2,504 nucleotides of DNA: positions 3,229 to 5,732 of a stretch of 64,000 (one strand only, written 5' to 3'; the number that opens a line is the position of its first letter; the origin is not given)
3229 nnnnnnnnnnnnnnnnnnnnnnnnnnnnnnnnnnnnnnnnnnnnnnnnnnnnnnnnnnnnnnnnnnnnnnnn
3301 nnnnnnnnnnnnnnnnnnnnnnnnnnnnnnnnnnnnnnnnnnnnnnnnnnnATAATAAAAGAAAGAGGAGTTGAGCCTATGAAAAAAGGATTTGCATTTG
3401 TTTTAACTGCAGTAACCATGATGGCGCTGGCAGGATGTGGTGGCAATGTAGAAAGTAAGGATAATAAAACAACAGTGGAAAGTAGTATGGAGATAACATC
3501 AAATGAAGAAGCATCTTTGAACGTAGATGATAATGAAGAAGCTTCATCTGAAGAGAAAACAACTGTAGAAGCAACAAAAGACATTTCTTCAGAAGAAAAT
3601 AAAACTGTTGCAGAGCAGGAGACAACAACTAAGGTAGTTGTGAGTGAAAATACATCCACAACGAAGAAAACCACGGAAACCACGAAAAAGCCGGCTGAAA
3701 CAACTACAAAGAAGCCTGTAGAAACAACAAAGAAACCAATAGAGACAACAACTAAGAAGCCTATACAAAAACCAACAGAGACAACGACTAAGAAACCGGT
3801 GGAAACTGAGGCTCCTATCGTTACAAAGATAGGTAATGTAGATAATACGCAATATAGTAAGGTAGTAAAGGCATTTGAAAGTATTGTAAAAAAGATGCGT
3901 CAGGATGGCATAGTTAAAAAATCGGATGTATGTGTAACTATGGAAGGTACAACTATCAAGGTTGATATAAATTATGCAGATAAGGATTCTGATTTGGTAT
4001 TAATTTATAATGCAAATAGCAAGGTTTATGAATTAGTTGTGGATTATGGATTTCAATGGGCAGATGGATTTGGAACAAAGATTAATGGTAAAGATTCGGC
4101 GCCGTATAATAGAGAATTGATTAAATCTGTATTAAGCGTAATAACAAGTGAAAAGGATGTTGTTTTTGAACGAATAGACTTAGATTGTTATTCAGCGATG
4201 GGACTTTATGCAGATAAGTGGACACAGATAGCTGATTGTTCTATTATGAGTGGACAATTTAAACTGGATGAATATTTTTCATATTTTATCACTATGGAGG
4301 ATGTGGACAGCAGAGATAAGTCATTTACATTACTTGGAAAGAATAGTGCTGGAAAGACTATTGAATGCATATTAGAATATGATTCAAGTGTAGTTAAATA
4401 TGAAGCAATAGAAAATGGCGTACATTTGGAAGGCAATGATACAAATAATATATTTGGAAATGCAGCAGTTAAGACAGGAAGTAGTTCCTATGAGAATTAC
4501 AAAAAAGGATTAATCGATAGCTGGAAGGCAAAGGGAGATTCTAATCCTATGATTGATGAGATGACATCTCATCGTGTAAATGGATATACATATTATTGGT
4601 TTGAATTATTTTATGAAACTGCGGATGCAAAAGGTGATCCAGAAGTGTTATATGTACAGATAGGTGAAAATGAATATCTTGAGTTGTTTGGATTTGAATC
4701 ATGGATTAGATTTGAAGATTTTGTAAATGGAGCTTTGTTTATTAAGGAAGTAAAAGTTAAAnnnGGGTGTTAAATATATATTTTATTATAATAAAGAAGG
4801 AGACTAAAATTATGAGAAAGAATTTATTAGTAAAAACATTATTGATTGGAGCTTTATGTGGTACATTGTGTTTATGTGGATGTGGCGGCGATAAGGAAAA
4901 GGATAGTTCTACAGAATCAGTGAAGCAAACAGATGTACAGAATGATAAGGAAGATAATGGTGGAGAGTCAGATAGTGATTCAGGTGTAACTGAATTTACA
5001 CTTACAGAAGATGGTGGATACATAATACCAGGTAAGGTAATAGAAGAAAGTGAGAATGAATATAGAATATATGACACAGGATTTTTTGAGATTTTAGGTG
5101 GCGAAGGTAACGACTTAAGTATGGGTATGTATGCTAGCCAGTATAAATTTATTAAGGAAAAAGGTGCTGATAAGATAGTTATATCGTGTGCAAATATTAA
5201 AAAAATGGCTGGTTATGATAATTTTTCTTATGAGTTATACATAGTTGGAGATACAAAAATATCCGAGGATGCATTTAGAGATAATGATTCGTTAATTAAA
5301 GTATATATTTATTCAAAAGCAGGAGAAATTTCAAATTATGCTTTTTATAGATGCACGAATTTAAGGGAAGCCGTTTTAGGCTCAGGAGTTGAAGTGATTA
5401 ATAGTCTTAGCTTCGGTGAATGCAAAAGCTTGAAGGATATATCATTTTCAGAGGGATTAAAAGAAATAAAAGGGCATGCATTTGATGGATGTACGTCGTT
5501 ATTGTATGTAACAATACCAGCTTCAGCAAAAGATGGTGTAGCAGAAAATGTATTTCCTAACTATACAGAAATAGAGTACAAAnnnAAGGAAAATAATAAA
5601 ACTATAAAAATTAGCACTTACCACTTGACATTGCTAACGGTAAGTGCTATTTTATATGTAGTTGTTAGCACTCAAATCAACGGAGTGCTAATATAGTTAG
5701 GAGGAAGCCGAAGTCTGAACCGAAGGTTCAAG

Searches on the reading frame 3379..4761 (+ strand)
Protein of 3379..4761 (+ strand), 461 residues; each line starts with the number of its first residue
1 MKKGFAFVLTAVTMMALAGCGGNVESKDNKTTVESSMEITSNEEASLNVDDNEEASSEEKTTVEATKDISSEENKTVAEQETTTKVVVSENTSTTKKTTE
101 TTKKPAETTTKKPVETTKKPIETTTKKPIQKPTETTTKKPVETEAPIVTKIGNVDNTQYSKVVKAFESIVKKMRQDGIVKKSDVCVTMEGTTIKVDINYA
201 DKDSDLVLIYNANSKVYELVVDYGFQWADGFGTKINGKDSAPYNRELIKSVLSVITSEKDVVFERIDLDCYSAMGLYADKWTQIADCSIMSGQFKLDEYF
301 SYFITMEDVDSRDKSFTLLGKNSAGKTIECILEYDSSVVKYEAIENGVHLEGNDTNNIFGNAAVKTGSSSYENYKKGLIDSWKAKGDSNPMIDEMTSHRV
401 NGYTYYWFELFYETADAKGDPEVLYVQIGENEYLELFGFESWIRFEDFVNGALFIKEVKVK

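Call 3: search_protein_families(library=pfam, proteins=[window:3379-4761:+], max_evalue=0.1)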
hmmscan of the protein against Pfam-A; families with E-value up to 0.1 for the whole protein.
window:3379-4761:+ (461 aa): 0 families

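Call 4: search_protein_families(library=ncbifam, proteins=[window:3379-4761:+], max_evalue=0.1)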
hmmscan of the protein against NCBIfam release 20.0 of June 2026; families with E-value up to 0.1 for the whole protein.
window:3379-4761:+ (461 aa): 4 families
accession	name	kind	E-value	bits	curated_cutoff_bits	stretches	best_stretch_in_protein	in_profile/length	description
NF008975.0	PRK12323.1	equivalog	0.0013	17.5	875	1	7-150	353-495/709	DNA polymerase III subunit gamma/tau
TIGR04526.1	predic_Ig_block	subfamily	0.0024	16.9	150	1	9-182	11-187/693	putative immunoglobulin-blocking virulence protein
NF047840.1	lipo_Ag473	exception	0.014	16.1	100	1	7-128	4-116/136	Ag473 family lipoprotein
NF005846.3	PRK07764.1-6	equivalog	0.03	13.4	625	1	34-206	415-599/628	DNA polymerase III subunit gamma and tau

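Call 54: find_homologous_proteins(query=window:3379-4761:+, max_evalue=0.00001)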
Query window:3379-4761:+ (461 aa): 41 proteins with E <= 0.00001 among 7124 candidates.
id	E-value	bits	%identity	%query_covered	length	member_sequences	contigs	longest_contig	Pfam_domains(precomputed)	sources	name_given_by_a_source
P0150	1.1e-286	969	96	100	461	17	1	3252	-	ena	-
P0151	2.3e-250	849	85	100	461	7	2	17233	-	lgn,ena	-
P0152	1.9e-191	655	65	100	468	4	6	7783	-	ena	-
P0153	6.2e-183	627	65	100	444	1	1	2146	-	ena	-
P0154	8.5e-175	600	73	71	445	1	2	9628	-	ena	-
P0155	1.6e-174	599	62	100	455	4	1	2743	-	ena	-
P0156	2.9e-174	598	72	70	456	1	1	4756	-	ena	-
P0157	3.0e-173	595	62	100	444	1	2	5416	-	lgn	-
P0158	7.1e-172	590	61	100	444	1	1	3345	-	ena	-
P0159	1.3e-171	590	61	100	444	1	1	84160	-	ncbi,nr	ncbi:MAG: hypothetical protein U0L79_02735 [Lachnospiraceae bacterium]|nr:hypothetical protein [Lach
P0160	3.1e-171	588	60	100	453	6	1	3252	-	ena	-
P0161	7.4e-170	584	59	100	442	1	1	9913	-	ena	-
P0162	1.5e-165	570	56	100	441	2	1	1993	-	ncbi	-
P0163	1.1e-163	563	68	72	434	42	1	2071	-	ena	-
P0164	1.3e-130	455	59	80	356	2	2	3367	-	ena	-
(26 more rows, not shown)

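Call 65: predict_structure(alignment_id=A4)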
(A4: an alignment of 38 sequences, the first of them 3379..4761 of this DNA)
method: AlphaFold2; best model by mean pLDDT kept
length: 461 residues; sequences in the alignment: 38
mean_pLDDT: 76.8   pTM: 0.68
mean pLDDT of the five models: 76.8, 75.5, 75.2, 75.2, 75.0
residues with pLDDT >= 90: 299; 70-90: 21; 50-70: 12; < 50: 129
segments of 3 or more residues with pLDDT < 50: 1-127
pLDDT, mean of each block of 10 residues (from residue 1): 38 36 27 30 28 28 29 32 33 35 38 40 41 54 90 96 98 96 96 93 92 97 92 92 97 98 95 89 96 95 95 94 94 96 93 94 95 97 97 97 97 96 97 95 95 96 92
secondary structure, 60 per line:
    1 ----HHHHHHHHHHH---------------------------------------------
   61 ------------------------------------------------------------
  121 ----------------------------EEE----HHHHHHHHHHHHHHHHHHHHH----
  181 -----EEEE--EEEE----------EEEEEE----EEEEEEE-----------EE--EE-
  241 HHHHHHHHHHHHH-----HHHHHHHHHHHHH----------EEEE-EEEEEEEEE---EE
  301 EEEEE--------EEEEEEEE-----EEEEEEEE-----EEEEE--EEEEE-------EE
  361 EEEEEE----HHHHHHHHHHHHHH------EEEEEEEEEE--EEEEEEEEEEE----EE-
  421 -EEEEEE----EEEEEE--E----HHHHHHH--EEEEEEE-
elements in order: H5-15 E149-151 H156-176 E186-189 E192-195 E206-211 E216-222 H241-253 H259-271 E282-285 E287-295 E299-305 E314-321 E327-334 E340-344 E347-351 E359-366 H371-384 E391-400 E403-413 E422-427 E432-437 H445-451 E454-460

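Call 68: fold_search(model_id=the predicted structure, library=pdb)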
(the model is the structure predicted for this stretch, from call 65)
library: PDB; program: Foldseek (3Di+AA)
matches with E <= 10: 938; with E <= 0.001: 1
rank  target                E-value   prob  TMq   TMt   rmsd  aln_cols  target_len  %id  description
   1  1v2b_B                9.0e-04  1.00  0.18  0.39   7.3       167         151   13  Crystal Structure of PsbP Protein in the Oxygen-Evolving Complex of Photosystem II from Higher Plants (released 2004-05-18)
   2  1v2b_A                1.8e-03  0.99  0.18  0.39   7.3       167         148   12  Crystal Structure of PsbP Protein in the Oxygen-Evolving Complex of Photosystem II from Higher Plants (released 2004-05-18)
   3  2lnj_MODEL_1_A        7.8e-03  0.94  0.18  0.35   8.0       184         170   11  Solution Structure of Cyanobacterial PsbP (CyanoP) from Synechocystis sp. PCC 6803 (released 2012-06-06)
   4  4rth_A                8.2e-03  0.95  0.18  0.36   7.8       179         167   13  The crystal structure of PsbP from Zea mays (released 2015-03-11)
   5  4rth_B                8.7e-03  0.95  0.17  0.36   7.8       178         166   13  The crystal structure of PsbP from Zea mays (released 2015-03-11)
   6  9grx_0                9.2e-03  0.96  0.17  0.37   7.8       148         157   11  NDH-PSI-LHCI supercomplex from S. oleracea (released 2025-02-12)
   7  6e8a_A                1.4e-02  0.96  0.14  0.38  18.1       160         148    9  Crystal structure of DcrB from Salmonella enterica at 1.92 Angstroms resolution (released 2018-10-31)
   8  2xb3                  4.3e-02  0.87  0.18  0.39   7.5       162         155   15  The Structure of Cyanobacterial PsbP (released 2010-08-25)
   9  2vu4                  4.6e-02  0.87  0.17  0.38   7.4       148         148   12  Structure of PsbP protein from Spinacia oleracea at 1.98 A resolution (released 2009-07-21)
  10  9xps_1                6.0e-02  0.11  0.09  0.14  17.7       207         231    9  The neck structure of the Phage Phikz (released 2026-02-11)
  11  3t2o_A                8.4e-02  0.07  0.08  0.04  22.6       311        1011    8  E. coli (lacZ) beta-galactosidase (S796D) (released 2012-01-18)
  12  4duw_A                1.1e-01  0.05  0.08  0.04  21.9       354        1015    8  E. coli (lacZ) beta-galactosidase (G974A) in complex with allolactose (released 2013-03-20)
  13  6qp9_A                1.4e-01  0.12  0.09  0.08  17.3       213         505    8  Drosophila Semaphorin 1a, extracellular domains 1-2 (released 2019-08-21)
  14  6x1q_A                1.5e-01  0.06  0.08  0.04  22.2       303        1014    8  1.8 Angstrom resolution structure of b-galactosidase with a 200 kV cryoARM electron microscope (released 2020-07-01)
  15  7wff_f                1.5e-01  0.72  0.18  0.40   7.5       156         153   13  Subcomplexes B,M and L in the Cylic electron transfer supercomplex NDH-PSI from Arabidopsis (released 2022-03-16)
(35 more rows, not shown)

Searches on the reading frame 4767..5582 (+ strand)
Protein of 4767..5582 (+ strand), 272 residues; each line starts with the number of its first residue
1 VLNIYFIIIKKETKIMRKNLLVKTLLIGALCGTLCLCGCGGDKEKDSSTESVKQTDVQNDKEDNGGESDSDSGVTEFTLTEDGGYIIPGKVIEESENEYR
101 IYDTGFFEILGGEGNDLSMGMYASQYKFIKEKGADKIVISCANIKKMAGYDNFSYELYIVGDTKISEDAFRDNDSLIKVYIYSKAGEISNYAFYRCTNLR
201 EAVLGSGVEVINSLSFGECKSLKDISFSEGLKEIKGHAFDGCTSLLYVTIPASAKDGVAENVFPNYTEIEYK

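Call 3: search_protein_families(library=pfam, proteins=[window:4767-5582:+], max_evalue=0.1)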
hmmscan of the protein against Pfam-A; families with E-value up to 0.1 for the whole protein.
window:4767-5582:+ (272 aa): 2 families
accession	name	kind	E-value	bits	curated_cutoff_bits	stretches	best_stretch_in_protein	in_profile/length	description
PF13306.12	LRR_5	-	2.6e-19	69.8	27.7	1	163-266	23-123/127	BspA type Leucine rich repeat region (6 copies)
PF13855.12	LRR_8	-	0.025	14.8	27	0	208-247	13-53/61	Leucine rich repeat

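Call 4: search_protein_families(library=ncbifam, proteins=[window:4767-5582:+], max_evalue=0.1)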
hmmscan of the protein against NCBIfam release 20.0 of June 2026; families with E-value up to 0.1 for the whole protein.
window:4767-5582:+ (272 aa): 2 families
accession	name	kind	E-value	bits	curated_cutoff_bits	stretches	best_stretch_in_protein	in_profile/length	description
NF047961.1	adhesin_HupY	equivalog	0.00042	18.5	1250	1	161-240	196-274/978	leucine-rich repeat adhesin HupY/LrrG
NF047408.1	SA0632_fam_LP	equivalog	0.0096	15.6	70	1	23-60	2-39/68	SA0632 family lipoprotein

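Call 64: search_protein_families(library=pfam, proteins=[window:4812-5582:+], max_evalue=1)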
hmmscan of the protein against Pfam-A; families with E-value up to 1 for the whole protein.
window:4812-5582:+ (257 aa): 2 families
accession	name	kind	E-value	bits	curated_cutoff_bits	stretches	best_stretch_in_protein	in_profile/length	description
PF13306.12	LRR_5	-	2.4e-19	69.9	27.7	1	148-251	23-123/127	BspA type Leucine rich repeat region (6 copies)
PF13855.12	LRR_8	-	0.021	15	27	0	194-232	14-53/61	Leucine rich repeat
